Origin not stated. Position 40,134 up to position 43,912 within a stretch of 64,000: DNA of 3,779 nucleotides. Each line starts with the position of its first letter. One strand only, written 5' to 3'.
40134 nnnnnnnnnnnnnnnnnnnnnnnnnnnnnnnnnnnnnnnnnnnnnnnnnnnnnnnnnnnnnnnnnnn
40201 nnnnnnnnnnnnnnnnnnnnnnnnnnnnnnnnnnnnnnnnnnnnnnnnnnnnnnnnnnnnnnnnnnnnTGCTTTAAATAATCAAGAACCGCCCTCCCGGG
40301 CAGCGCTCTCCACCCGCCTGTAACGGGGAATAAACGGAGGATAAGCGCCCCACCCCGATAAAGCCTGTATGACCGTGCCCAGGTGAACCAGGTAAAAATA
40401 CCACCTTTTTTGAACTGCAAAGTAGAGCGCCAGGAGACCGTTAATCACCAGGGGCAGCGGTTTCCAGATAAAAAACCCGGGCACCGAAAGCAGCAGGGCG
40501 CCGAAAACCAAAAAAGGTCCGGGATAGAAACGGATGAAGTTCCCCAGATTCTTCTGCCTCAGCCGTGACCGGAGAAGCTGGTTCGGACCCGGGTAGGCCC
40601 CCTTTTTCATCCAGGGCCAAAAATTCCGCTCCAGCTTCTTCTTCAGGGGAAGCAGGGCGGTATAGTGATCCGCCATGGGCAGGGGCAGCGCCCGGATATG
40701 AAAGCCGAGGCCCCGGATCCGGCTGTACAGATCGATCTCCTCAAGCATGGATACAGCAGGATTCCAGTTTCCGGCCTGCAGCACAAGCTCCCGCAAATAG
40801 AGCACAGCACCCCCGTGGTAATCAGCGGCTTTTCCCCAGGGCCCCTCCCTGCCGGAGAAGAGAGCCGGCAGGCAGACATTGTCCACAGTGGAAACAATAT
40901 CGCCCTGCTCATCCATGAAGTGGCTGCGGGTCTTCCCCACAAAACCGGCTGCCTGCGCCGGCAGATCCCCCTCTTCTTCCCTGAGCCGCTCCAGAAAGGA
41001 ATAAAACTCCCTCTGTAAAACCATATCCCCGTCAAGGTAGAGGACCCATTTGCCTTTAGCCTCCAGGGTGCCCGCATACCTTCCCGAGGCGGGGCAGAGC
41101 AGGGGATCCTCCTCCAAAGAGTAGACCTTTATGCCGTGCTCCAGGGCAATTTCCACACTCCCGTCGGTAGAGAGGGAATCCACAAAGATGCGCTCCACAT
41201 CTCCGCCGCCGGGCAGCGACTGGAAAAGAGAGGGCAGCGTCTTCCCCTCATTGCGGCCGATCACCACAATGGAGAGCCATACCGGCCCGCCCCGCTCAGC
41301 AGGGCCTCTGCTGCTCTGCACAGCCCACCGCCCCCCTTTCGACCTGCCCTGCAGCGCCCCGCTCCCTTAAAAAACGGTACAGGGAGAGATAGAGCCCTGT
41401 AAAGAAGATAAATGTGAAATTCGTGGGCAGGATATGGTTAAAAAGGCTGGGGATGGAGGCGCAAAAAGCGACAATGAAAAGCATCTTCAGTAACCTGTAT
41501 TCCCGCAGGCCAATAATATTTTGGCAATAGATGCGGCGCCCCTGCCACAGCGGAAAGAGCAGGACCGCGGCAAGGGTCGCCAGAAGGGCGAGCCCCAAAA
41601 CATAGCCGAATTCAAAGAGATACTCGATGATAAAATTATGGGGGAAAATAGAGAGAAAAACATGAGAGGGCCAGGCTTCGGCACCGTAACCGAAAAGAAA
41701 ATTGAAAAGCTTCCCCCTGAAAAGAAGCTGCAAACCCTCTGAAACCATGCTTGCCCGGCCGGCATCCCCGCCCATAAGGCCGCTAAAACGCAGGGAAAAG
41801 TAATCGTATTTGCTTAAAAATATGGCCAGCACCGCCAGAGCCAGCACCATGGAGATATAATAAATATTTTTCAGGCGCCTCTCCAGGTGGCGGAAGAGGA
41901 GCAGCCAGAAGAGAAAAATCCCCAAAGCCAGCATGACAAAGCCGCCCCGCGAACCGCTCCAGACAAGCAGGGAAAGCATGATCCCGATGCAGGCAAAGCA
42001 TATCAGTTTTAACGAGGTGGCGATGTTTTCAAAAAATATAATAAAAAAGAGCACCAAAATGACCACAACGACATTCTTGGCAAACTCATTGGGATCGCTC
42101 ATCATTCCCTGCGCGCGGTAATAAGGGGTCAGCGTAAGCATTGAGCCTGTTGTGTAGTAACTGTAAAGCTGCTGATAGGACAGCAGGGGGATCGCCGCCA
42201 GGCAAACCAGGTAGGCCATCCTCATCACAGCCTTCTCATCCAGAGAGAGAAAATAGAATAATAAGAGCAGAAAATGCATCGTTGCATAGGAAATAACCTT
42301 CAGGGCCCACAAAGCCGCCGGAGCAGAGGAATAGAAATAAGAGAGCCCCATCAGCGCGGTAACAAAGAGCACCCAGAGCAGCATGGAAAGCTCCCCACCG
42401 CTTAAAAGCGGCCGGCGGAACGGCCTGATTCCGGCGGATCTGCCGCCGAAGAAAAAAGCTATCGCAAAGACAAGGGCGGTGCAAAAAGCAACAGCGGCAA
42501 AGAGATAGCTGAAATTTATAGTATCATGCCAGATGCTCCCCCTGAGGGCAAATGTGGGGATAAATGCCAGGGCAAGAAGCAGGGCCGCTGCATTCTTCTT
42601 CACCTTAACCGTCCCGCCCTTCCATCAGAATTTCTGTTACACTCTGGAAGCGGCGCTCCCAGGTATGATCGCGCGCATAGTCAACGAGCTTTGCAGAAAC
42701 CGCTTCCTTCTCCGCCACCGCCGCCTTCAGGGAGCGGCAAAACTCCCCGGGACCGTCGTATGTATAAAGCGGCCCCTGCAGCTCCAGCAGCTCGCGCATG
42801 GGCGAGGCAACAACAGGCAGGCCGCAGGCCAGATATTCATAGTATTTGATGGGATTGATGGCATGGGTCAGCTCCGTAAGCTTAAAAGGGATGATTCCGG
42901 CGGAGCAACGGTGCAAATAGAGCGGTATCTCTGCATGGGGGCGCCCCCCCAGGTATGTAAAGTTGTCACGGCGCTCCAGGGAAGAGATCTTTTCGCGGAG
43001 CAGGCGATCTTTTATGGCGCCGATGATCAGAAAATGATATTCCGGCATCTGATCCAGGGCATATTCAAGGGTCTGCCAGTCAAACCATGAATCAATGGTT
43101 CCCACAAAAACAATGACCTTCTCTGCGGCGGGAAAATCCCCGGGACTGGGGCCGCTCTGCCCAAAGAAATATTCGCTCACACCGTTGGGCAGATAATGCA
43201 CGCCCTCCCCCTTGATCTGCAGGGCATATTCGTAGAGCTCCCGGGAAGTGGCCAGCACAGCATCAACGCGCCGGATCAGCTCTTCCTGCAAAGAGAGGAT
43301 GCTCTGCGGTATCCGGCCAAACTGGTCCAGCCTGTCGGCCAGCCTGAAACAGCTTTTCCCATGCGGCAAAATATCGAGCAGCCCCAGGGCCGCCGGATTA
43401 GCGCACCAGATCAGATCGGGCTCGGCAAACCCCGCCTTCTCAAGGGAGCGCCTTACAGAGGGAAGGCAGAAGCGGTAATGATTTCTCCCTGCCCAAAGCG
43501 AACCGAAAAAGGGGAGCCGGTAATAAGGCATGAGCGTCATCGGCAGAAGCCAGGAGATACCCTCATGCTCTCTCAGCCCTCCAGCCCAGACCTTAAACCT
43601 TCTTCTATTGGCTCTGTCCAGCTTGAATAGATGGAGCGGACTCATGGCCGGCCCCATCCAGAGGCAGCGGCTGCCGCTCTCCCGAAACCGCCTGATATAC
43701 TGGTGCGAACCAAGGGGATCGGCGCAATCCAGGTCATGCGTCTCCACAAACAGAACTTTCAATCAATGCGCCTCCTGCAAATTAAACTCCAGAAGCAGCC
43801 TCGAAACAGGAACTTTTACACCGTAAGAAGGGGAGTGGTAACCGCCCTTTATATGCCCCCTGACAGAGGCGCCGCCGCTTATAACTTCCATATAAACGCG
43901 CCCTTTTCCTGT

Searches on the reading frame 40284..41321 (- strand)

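Call 50: search_protein_families(library=pfam, proteins=[window:40284-41321:-], max_evalue=0.0001)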
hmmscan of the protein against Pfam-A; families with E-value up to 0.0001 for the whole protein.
window:40284-41321:- (346 aa): 1 family
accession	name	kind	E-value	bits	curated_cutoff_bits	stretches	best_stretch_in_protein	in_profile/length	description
PF00535.33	Glycos_transf_2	-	3e-11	44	23.3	1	17-132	1-122/168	Glycosyl transferase family 2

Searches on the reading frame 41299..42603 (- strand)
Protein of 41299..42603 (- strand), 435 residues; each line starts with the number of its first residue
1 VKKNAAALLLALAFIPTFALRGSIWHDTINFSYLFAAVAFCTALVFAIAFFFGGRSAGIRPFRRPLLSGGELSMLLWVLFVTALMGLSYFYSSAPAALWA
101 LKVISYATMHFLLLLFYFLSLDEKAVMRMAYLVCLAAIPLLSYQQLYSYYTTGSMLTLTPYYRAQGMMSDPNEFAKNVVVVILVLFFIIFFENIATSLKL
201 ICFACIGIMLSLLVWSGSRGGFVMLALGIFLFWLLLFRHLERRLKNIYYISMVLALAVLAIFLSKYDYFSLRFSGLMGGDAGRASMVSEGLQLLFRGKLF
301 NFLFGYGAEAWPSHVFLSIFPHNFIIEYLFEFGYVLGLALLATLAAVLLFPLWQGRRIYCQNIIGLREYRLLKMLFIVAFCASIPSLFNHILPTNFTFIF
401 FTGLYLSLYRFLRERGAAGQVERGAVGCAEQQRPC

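Call 50: search_protein_families(library=pfam, proteins=[window:41299-42603:-], max_evalue=0.0001)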
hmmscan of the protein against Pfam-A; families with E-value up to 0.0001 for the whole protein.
window:41299-42603:- (435 aa): 1 family
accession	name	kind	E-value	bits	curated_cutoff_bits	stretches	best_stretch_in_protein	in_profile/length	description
PF04932.20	Wzy_C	-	2.7e-05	24.4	31.7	1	207-340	4-148/149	O-Antigen ligase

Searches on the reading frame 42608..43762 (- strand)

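Call 50: search_protein_families(library=pfam, proteins=[window:42608-43762:-], max_evalue=0.0001)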
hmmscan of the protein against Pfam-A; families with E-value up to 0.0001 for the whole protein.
window:42608-43762:- (385 aa): 3 families
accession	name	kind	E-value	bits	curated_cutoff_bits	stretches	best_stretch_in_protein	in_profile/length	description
PF13692.12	Glyco_trans_1_4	-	9.2e-11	42.6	27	1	215-326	2-115/142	Glycosyl transferases group 1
PF00534.26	Glycos_transf_1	-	5.4e-09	36.3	26.4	1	211-324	12-126/172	Glycosyl transferases group 1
PF13524.12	Glyco_trans_1_2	-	1.4e-06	28.7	25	1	235-374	8-141/144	Glycosyl transferase-like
